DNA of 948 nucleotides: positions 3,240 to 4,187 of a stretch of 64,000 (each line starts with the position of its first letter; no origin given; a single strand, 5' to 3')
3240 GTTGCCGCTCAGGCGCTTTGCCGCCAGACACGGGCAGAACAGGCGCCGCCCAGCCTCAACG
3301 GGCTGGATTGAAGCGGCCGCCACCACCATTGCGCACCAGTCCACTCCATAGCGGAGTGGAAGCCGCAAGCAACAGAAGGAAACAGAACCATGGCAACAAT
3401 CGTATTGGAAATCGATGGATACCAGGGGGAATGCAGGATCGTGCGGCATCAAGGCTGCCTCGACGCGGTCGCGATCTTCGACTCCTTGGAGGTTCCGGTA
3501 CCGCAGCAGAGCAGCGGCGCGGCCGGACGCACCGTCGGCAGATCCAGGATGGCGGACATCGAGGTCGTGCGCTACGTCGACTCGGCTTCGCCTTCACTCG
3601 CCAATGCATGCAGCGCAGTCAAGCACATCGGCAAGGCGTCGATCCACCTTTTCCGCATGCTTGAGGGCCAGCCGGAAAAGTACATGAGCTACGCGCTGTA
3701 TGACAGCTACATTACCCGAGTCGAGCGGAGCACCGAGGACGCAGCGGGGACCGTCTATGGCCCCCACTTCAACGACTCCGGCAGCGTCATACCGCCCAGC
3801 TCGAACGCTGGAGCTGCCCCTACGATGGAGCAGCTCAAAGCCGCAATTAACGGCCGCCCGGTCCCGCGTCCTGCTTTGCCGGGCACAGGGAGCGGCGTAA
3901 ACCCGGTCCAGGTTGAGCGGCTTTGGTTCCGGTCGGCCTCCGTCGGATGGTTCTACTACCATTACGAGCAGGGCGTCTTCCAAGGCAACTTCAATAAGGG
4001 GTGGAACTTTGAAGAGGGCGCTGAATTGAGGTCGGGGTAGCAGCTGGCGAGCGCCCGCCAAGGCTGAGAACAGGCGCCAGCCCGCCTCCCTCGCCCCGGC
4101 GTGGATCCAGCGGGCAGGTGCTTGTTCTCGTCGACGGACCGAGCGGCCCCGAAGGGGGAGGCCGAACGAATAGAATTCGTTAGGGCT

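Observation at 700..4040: Three tandem Hcp-like genes with a ~50-aa Pro/Ala-rich insertion and no T6SS partner in 64 kb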

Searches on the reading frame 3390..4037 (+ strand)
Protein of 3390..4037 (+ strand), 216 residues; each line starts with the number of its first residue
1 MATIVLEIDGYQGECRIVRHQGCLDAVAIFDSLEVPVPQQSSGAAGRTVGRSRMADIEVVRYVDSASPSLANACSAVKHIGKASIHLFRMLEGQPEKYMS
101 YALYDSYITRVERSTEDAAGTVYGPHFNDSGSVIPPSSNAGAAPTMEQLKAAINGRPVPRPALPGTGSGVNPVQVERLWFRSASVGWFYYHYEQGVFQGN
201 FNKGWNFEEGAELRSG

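Call 3: search_protein_families(library=pfam, proteins=[window:3390-4037:+], max_evalue=1)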
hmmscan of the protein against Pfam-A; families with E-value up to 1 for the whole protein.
window:3390-4037:+ (216 aa): 1 family
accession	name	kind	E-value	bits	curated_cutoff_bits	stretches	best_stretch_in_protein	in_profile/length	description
PF05638.18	T6SS_HCP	-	3.1e-18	66.7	23.5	1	6-114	2-110/129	Type VI secretion system effector, Hcp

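Call 5: search_protein_families(library=ncbifam, proteins=[window:3390-4037:+], max_evalue=1)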
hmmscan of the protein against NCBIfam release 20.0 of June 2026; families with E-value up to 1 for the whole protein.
window:3390-4037:+ (216 aa): 1 family
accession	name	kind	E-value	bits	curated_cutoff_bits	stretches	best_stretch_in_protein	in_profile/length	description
TIGR03344.1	VI_effect_Hcp1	subfamily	8.9e-12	45.2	58.9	1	13-117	28-129/167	type VI secretion system tube protein TssD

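Call 6: find_encoding_contigs(protein=window:3390-4037:+, flank=10000, max_places=8)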
Protein window:3390-4037:+ (216 aa): 1 contig read that carries it; 1 place shown.
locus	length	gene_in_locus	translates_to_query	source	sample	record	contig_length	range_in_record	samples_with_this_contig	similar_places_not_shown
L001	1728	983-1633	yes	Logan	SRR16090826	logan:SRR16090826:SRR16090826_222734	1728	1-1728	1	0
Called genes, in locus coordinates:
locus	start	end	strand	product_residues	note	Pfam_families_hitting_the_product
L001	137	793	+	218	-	PF05638:T6SS_HCP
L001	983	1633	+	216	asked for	PF05638:T6SS_HCP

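Call 7: find_homologous_proteins(query=window:3390-4037:+)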
Query window:3390-4037:+ (216 aa): 5 proteins with E <= 0.001 among 487 candidates.
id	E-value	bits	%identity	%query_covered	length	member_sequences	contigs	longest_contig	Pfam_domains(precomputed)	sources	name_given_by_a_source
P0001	2.3e-142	490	100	100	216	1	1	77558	PF05638.19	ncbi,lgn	-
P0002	1.1e-71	259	55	99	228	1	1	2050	PF05638.19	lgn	-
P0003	8.1e-71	256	57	99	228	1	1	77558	PF05638.19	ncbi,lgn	-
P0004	1.5e-70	255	58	99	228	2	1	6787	PF05638.19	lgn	-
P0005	4.5e-61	224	52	99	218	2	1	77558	PF05638.19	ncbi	-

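Call 9: find_encoding_contigs(protein=P0004, flank=10000)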
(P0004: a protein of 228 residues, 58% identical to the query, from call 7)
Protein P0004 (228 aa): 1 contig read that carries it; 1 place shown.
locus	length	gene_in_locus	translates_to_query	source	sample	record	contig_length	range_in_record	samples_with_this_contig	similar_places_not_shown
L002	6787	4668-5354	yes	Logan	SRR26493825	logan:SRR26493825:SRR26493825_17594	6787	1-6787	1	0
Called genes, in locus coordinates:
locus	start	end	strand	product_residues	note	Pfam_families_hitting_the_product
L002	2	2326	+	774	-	?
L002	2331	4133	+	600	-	PF01321:Creatinase_N, PF16189:Creatinase_N_2, PF00557:Peptidase_M24, PF16188:Peptidase_M24_C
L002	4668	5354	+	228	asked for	PF05638:T6SS_HCP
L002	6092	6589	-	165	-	PF13279:4HBT_2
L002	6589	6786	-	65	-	?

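Call 10: find_encoding_contigs(protein=P0002, flank=10000)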
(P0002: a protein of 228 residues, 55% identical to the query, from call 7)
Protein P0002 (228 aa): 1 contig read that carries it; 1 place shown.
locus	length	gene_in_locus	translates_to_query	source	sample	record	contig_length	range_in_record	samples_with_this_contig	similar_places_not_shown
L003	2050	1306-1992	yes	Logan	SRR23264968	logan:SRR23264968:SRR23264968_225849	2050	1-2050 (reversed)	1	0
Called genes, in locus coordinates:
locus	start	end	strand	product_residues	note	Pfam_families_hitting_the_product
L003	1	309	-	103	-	?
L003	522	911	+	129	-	PF22381:Staph_reg_Sar_Rot (weak), PF01047:MarR, PF03965:Penicillinase_R (weak), PF12802:MarR_2, PF13463:HTH_27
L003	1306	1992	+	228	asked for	PF05638:T6SS_HCP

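Call 16: find_related_loci(query=A2, collection=genome_contigs, flank=10000)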
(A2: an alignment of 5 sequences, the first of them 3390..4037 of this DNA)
Query A2 (216 aa) in genome_contigs; peptide patterns used: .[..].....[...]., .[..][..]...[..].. (x = any residue, [..] = any of these).
71 stretches matched a pattern, but none encodes a relative of the query by tblastn (E <= 1e-3).

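Call 20: search_protein_representatives(alignment_id=A2)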
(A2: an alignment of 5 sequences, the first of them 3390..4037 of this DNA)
Query: 5 sequences, 228 profile positions. Proteins with E-value up to 0.001 (for the whole library): 885; up to 1e-10: 90; up to 1e-30: 17. The best 150 are listed.
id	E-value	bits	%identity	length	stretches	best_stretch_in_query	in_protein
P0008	1.4e-80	286.4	-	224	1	1-220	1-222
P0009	8.6e-65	234.8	-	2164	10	6-112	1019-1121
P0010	1.3e-42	162.2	-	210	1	1-213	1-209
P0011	8.0e-41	156.3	-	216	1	1-213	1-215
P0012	2.6e-39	151.4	-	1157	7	6-112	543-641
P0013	1.7e-38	148.7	-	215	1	1-212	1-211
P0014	6.3e-38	146.9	-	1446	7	24-110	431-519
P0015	8.3e-38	146.5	-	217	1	1-210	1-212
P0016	1.2e-36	142.7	-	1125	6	6-116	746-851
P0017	2.4e-35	138.4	-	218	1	1-213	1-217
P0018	5.5e-34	134.0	-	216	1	1-213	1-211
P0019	6.8e-34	133.7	-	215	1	4-211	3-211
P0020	1.6e-32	129.2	-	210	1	1-212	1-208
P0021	1.6e-32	129.2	-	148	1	1-130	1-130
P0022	4.6e-32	127.7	-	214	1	1-208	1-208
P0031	1.9e-26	109.3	-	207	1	1-192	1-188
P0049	2.1e-18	83.1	-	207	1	1-202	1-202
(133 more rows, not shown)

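Call 24: find_homologous_proteins(query=A3, max_evalue=1e-10)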
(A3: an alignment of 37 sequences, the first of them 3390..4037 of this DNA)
Query A3 (37 sequences) (216 aa, profile of the alignment): 33 proteins with E <= 1e-10 among 8000 candidates.
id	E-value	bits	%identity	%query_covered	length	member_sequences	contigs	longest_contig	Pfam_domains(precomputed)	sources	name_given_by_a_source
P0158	2.8e-74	267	34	99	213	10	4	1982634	PF05638.19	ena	-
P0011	5.6e-74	267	36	98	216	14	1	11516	PF05638.19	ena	-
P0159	9.5e-74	266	35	99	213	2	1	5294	PF05638.19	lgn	-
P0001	1.4e-73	265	100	100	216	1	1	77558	PF05638.19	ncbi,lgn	-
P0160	6.0e-72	260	31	99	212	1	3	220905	PF05638.19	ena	-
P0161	1.1e-71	259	31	99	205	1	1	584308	PF05638.19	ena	-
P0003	3.0e-71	258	57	99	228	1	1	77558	PF05638.19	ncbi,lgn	-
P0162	7.6e-71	256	30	99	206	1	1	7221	PF05638.19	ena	-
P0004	2.8e-70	254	58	99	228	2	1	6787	PF05638.19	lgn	-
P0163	4.1e-70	254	38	96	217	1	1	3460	PF05638.19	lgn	-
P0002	4.9e-70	254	55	99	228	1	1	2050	PF05638.19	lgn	-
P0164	6.1e-69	250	31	99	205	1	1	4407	PF05638.19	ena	-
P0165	2.6e-68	248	34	99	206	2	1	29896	PF05638.19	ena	-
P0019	6.7e-68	247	34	96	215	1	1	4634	PF05638.19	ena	-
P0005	7.9e-68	246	52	99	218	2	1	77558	PF05638.19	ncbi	-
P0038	1.9e-64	235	31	92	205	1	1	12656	PF05638.19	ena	-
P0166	4.9e-64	234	31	99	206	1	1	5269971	PF05638.19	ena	-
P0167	4.5e-63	231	33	98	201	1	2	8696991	PF05638.19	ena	-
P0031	3.1e-62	228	35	88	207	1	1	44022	PF05638.19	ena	-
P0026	1.2e-60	223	35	96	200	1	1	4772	PF05638.19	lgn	-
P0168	1.4e-59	219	35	100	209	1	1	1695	PF05638.19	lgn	-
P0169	3.2e-59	218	35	98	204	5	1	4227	PF05638.19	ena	-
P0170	8.3e-59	217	30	96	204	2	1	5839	PF05638.19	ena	-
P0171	1.5e-56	210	29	97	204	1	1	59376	PF05638.19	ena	-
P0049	3.0e-55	205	27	73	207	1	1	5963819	PF05638.19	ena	-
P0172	1.1e-53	200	36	88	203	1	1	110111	PF05638.19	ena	-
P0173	1.7e-51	193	26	94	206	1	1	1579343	PF05638.19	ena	-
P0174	7.0e-51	191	28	92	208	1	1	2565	PF05638.19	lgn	-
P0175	2.2e-49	186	29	94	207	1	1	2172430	PF05638.19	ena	-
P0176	1.1e-48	184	29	94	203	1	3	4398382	PF05638.19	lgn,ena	-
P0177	6.9e-48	181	31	86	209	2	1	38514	PF05638.19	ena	-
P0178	8.5e-48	181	26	94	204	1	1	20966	PF05638.19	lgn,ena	-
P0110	1.6e-37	147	24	87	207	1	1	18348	PF05638.19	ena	-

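Call 25: find_encoding_contigs(protein=P0158, flank=10000, max_places=3)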
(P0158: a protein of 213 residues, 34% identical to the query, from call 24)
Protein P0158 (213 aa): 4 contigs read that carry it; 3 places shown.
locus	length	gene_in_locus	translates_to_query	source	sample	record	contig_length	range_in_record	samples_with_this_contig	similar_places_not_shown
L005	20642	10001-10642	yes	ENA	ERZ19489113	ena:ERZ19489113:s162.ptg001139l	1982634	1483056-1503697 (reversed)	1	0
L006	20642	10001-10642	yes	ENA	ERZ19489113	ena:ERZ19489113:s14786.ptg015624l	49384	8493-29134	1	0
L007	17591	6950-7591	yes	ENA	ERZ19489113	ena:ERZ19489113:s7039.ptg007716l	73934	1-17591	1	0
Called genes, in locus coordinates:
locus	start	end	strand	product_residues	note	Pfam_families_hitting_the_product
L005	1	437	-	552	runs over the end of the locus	-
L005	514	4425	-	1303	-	-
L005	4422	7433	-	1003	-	-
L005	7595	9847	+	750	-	-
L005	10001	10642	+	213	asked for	PF05638:T6SS_HCP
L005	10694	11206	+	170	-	PF05638:T6SS_HCP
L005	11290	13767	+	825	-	PF00805:Pentapeptide (faint), PF13576:Pentapeptide_3 (weak), PF23894:LD_SV2 (weak), PF13599:Pentapeptide_4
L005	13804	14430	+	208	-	-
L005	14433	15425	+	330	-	-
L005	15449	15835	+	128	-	PF13665:Tox-PAAR-like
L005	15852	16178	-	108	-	PF01243:PNPOx_N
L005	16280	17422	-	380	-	PF06441:EHN, PF00561:Abhydrolase_1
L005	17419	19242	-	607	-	PF01011:PQQ, PF13360:PQQ_2, PF13570:Beta-prop_ACSF4 (weak), PF07774:EMC1_C (faint), PF13360:PQQ_2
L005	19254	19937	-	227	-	PF13561:adh_short_C2, PF00106:adh_short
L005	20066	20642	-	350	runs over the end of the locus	-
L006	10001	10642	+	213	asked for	PF05638:T6SS_HCP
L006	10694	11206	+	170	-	PF05638:T6SS_HCP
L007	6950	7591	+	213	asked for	PF05638:T6SS_HCP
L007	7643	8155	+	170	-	PF05638:T6SS_HCP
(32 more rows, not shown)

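Call 26: find_encoding_contigs(protein=P0167, flank=10000, max_places=2)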
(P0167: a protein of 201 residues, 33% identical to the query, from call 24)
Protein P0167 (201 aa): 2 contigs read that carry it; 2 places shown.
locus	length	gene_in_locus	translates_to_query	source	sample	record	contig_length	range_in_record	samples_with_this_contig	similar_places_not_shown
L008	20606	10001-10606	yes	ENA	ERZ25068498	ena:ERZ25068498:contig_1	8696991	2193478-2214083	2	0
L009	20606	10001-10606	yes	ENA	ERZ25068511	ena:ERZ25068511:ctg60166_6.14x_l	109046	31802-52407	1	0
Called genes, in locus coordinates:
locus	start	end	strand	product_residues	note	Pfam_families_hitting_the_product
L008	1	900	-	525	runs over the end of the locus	PF00005:ABC_tran, PF02463:SMC_N (faint), PF13304:AAA_21 (weak), PF00512:HisKA (faint), PF02518:HATPase_c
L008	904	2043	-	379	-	PF00528:BPD_transp_1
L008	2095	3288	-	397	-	PF00528:BPD_transp_1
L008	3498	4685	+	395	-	PF00072:Response_reg, PF07228:SpoIIE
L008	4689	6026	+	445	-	PF00512:HisKA (faint), PF02518:HATPase_c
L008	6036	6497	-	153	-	PF13581:HATPase_c_2, PF02518:HATPase_c (weak)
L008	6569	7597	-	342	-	PF06996:T6SS_TssG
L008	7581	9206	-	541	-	PF05947:T6SS_TssF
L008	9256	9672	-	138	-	PF04965:GPW_gp25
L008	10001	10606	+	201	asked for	PF05638:T6SS_HCP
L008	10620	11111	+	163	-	PF05638:T6SS_HCP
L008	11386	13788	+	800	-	-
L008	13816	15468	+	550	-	-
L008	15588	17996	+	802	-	PF00805:Pentapeptide (weak), PF13576:Pentapeptide_3 (faint), PF13599:Pentapeptide_4, PF23894:LD_SV2 (faint), PF13599:Pentapeptide_4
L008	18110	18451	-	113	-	PF01740:STAS, PF13466:STAS_2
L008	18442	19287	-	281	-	PF13505:OMP_b-brl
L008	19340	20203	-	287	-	PF06812:ImpA_N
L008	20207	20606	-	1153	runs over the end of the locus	-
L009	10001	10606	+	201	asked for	PF05638:T6SS_HCP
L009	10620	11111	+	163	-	PF05638:T6SS_HCP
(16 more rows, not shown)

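Call 27: find_encoding_contigs(protein=P0166, flank=10000, max_places=2)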
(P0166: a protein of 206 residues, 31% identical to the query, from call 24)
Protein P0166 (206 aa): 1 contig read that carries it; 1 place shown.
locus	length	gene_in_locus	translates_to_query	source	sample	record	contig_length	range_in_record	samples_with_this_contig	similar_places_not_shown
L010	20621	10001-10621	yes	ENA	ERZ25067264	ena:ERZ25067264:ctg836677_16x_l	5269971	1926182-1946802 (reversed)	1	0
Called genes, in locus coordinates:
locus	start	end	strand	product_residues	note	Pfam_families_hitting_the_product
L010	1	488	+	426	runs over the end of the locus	PF06996:T6SS_TssG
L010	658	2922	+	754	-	PF00158:Sigma54_activat (faint), PF12775:AAA_7 (faint), PF13401:AAA_22 (faint), PF17871:AAA_lid_9, PF00004:AAA (weak), PF07724:AAA_2, PF07728:AAA_5, PF10431:ClpB_D2-small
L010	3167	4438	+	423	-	PF05936:T6SS_VasE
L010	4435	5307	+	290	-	PF09850:DotU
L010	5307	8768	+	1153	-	-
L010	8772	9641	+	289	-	PF06812:ImpA_N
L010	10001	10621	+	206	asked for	PF05638:T6SS_HCP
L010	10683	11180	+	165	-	PF05638:T6SS_HCP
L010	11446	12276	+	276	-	-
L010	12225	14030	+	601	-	-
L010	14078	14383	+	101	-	-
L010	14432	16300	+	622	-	-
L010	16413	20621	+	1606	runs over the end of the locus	-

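Call 31: search_solved_structures(query=A4, max_evalue=0.01, show_alignments=2)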
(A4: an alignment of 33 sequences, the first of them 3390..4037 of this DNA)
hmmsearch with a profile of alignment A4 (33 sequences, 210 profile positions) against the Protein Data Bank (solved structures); distinct sequences matched with E-value up to 0.01: 22.
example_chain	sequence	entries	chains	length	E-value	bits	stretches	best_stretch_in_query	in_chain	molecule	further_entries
7fcf_B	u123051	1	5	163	9.9e-23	84.2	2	6-108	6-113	Fimbrial protein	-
7fcf_A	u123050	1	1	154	6.8e-20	75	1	6-108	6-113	Fimbrial protein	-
4w64_A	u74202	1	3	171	8.5e-20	74.7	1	4-107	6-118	Type VI secretion system effector, Hcp1 family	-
9qpe_A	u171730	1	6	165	4.3e-19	72.4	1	1-105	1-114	Hcp family type VI secretion system effector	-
1y12_A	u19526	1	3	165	8.6e-16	61.6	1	4-106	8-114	hypothetical protein PA0085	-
5xhh_A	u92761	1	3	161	1.3e-15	60.9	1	1-103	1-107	Hcp1 family type VI secretion system effector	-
5xeu_A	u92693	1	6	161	3.4e-15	59.6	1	4-102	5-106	Hcp1 family type VI secretion system effector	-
6ap1_A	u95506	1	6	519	3.7e-14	56.2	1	4-106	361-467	Vacuolar protein sorting-associated protein 4,Protein hcp1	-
4ksr_A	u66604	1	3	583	5.2e-14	55.7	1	4-106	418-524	Type II secretion system protein E, Hemolysin-coregulated protein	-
8yun_A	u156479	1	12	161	6.1e-14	55.5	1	1-106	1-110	Hcp1 family type VI secretion system effector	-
3v4h_A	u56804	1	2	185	7.8e-14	55.2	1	4-108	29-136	hypothetical protein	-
4kss_A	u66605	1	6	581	8.4e-14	55.1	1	6-106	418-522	Type II secretion system protein E, hemolysin-coregulated protein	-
4tv4_A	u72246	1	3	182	1.1e-13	54.7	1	1-106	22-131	Uncharacterized protein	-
7o42_A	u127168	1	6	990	4e-13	52.8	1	6-106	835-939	TrwK protein,Protein hcp1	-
3eaa_A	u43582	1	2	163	4.6e-09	39.6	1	6-104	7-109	EvpC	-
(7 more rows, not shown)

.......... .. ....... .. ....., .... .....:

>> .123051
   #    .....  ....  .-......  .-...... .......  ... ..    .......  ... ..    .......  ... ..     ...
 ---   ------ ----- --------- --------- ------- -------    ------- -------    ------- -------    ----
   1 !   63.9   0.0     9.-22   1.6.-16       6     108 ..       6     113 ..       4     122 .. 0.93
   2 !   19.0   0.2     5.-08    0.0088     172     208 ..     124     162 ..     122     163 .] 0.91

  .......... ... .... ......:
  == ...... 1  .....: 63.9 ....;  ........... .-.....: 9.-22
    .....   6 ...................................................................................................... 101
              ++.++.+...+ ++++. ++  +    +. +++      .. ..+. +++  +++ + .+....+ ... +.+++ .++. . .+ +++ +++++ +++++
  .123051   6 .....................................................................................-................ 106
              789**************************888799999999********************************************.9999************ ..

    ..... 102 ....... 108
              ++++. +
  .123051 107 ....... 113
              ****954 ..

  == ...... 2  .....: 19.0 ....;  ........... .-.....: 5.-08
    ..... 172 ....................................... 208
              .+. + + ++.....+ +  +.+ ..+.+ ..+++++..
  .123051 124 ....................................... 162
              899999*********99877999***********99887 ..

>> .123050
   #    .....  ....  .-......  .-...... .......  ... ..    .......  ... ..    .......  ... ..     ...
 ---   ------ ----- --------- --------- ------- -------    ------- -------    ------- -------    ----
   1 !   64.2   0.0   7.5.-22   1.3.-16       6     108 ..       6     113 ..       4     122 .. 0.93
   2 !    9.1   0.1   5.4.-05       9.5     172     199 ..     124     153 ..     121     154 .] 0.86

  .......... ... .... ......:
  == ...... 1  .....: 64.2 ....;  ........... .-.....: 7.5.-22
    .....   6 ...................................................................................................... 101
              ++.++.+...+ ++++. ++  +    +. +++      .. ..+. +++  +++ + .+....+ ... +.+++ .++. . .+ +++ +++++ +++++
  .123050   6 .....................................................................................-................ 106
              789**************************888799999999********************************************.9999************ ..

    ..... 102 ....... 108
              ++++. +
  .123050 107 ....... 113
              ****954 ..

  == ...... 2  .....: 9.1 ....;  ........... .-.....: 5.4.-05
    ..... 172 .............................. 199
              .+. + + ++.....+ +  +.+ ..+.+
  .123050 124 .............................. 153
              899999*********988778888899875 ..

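Call 40: predict_structure(alignment_id=A4)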
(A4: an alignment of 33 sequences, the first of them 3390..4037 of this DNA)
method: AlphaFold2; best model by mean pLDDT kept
length: 216 residues; sequences in the alignment: 33
mean_pLDDT: 77.5   pTM: 0.68
mean pLDDT of the five models: 77.5, 76.0, 75.4, 75.2, 74.0
residues with pLDDT >= 90: 100; 70-90: 34; 50-70: 62; < 50: 20
segments of 3 or more residues with pLDDT < 50: 130-132, 155-161, 167-169
pLDDT, mean of each block of 10 residues (from residue 1): 91 92 93 65 54 79 91 92 95 93 94 76 54 51 55 50 49 83 93 93 88 76
secondary structure, 60 per line:
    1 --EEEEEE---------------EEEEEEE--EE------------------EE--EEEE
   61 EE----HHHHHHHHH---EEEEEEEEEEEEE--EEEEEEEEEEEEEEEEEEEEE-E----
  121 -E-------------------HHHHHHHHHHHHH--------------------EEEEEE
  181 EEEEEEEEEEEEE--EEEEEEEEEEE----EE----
elements in order: E3-8 E24-30 E57-62 H67-75 E79-91 E94-114 H142-154 E175-193 E196-206

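Call 43: fold_search(model_id=the predicted structure, library=pdb)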
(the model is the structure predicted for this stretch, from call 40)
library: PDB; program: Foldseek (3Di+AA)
matches with E <= 10: 556; with E <= 0.001: 64
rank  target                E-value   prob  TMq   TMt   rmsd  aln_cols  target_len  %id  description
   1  4w64_A                1.4e-14  1.00  0.66  0.83   4.0       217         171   20  Hcp1 protein from Acinetobacter baumannii AB0057 (released 2015-07-01)
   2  4w64_C                2.4e-13  1.00  0.66  0.85   4.1       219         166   20  Hcp1 protein from Acinetobacter baumannii AB0057 (released 2015-07-01)
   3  7fcf_E                3.8e-13  1.00  0.60  0.88   4.0       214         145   20  Crystal structure of T6SS Hcp protein (released 2022-07-20)
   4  4tv4_B                4.5e-13  1.00  0.61  0.90   3.9       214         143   17  Crystal structure of a Putative uncharacterized protein from Burkholderia pseudomallei (released 2014-07-30)
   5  4tv4_A                5.7e-13  1.00  0.61  0.89   4.7       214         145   17  Crystal structure of a Putative uncharacterized protein from Burkholderia pseudomallei (released 2014-07-30)
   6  1y12_C                6.8e-13  1.00  0.64  0.84   4.3       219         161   16  Structure of a hemolysin-coregulated protein from Pseudomonas aeruginosa (released 2005-01-25)
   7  1y12_A                1.3e-12  1.00  0.64  0.85   2.7       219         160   16  Structure of a hemolysin-coregulated protein from Pseudomonas aeruginosa (released 2005-01-25)
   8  5xhh_A                1.3e-12  1.00  0.57  0.80   5.8       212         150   18  crystal structure of Hcp1 from Salmonella typhimurium (released 2018-03-07)
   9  4tv4_C                1.4e-12  1.00  0.60  0.89   4.5       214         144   18  Crystal structure of a Putative uncharacterized protein from Burkholderia pseudomallei (released 2014-07-30)
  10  1y12_B                1.8e-12  1.00  0.61  0.84   4.0       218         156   17  Structure of a hemolysin-coregulated protein from Pseudomonas aeruginosa (released 2005-01-25)
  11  4ksr_A                1.9e-12  1.00  0.60  0.26   5.0       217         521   17  Crystal Structure of the Vibrio cholerae ATPase GspE Hexamer (released 2013-09-04)
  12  8yun_D                2.2e-12  1.00  0.59  0.88   4.9       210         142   17  The crystal structure of HNBP001-HCP (released 2025-07-02)
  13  8yun_C                2.5e-12  1.00  0.59  0.89   2.8       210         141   17  The crystal structure of HNBP001-HCP (released 2025-07-02)
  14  4w64_B                2.5e-12  1.00  0.62  0.82   4.1       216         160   20  Hcp1 protein from Acinetobacter baumannii AB0057 (released 2015-07-01)
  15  5xhh_C                2.5e-12  1.00  0.56  0.84   5.7       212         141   19  crystal structure of Hcp1 from Salmonella typhimurium (released 2018-03-07)
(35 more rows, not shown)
